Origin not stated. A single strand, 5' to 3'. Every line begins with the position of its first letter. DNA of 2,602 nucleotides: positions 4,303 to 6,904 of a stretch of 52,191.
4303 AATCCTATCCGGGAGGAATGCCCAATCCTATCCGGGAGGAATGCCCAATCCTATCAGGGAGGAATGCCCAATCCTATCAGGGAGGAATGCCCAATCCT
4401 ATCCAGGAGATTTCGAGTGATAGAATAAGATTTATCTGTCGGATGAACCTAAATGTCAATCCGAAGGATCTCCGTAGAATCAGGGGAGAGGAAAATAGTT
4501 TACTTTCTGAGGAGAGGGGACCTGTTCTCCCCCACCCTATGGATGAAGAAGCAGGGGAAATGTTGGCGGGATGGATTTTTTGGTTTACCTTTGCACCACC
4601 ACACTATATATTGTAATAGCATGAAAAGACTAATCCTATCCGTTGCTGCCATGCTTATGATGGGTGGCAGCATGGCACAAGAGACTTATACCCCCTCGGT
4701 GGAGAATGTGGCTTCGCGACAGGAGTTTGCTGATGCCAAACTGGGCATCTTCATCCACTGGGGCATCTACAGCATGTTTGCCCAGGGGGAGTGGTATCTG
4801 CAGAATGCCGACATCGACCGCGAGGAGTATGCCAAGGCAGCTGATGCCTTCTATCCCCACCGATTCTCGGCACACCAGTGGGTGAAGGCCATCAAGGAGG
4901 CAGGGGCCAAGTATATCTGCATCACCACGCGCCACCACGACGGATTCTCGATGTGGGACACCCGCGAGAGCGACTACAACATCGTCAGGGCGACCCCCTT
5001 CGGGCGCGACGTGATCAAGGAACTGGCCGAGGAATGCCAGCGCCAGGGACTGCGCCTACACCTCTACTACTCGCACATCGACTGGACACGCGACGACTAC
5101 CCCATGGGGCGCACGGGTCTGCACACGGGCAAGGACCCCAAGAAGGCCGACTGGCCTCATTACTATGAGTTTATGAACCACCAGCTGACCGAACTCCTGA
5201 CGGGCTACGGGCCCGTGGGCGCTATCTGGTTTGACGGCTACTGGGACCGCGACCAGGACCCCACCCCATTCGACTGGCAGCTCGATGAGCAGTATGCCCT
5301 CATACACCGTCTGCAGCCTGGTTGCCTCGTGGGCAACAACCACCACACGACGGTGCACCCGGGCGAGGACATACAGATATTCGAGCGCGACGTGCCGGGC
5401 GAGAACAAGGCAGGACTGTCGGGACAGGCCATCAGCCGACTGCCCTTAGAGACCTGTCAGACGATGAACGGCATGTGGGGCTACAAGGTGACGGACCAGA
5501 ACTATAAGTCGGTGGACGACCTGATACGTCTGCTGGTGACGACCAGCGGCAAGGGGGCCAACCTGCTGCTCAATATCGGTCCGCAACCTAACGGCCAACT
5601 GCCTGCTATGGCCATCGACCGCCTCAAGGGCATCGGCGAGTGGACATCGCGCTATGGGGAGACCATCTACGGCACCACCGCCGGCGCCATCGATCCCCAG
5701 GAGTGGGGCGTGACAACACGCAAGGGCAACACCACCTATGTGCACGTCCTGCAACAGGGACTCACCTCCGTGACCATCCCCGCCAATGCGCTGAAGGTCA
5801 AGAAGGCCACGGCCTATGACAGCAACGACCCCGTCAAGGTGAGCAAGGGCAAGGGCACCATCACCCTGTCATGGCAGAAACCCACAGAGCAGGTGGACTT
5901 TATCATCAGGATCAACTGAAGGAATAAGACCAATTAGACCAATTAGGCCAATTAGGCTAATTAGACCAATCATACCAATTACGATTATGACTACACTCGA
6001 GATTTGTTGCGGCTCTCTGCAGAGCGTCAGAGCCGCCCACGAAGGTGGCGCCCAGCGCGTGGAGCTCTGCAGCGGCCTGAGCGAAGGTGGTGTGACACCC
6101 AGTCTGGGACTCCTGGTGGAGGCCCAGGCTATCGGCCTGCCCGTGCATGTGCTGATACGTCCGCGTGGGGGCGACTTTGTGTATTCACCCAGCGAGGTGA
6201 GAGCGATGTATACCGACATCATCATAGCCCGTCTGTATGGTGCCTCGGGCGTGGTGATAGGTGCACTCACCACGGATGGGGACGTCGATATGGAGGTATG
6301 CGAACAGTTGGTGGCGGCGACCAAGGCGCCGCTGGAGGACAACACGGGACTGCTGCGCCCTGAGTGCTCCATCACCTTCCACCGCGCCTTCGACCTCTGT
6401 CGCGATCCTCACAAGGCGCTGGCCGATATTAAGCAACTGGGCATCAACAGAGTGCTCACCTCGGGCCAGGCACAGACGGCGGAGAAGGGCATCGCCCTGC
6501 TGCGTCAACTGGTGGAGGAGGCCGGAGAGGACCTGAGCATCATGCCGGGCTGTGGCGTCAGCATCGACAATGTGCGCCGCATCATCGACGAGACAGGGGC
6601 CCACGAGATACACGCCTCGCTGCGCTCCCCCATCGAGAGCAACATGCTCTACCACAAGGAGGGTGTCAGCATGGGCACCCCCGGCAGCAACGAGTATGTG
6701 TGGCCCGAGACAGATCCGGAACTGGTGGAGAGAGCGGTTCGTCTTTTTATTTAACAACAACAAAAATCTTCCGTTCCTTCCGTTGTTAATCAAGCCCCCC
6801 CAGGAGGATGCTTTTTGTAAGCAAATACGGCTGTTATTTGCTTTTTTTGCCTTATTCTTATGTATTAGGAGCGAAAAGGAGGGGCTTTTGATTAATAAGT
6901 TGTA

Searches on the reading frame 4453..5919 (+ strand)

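Call 75: search_protein_families(library=pfam, proteins=[window:4453-5919:+], max_evalue=0.00001)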
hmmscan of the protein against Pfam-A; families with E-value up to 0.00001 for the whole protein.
window:4453-5919:+ (488 aa): 2 families
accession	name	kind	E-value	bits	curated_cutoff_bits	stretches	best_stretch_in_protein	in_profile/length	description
PF01120.23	Alpha_L_fucos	-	7.7e-107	358.1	25.2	1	72-403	7-345/345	Alpha-L-fucosidase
PF14871.12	GHL6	-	3.9e-06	27.6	35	1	140-214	2-71/132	Hypothetical glycosyl hydrolase 6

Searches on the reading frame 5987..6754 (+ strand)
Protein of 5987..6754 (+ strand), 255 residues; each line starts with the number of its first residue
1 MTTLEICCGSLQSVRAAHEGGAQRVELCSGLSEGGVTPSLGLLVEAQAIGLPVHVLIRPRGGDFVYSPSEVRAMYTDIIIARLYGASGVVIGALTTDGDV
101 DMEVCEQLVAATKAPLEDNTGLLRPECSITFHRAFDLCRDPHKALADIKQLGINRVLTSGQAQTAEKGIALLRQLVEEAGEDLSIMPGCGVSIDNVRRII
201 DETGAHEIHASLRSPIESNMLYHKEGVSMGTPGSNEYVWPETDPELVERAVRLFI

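Call 32: find_encoding_contigs(protein=window:5987-6754:+, flank=1500, max_places=10)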
Protein window:5987-6754:+ (255 aa): 4 contigs read that carry it; 3 places shown.
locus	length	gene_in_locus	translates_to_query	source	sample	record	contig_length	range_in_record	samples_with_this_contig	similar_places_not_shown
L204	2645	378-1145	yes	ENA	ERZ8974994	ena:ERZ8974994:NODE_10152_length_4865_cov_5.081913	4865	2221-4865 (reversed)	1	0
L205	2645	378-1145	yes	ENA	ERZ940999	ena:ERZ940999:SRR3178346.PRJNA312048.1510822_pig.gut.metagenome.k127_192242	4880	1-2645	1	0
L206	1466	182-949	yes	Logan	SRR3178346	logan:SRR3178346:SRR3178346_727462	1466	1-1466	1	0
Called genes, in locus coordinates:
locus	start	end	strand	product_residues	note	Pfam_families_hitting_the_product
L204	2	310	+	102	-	?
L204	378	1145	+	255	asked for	PF03932:CutC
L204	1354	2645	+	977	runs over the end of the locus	PF13290:CHB_HEX_C_1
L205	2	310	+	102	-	?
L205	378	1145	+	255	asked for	PF03932:CutC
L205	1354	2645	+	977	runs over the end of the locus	PF13290:CHB_HEX_C_1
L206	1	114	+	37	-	?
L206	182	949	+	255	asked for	PF03932:CutC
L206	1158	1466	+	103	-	?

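Call 75: search_protein_families(library=pfam, proteins=[window:5987-6754:+], max_evalue=0.00001)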
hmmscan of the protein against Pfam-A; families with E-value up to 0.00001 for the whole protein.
window:5987-6754:+ (255 aa): 1 family
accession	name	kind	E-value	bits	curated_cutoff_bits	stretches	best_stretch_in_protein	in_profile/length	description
PF03932.20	CutC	-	4.5e-67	225.9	23.3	1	3-212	2-200/202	CutC family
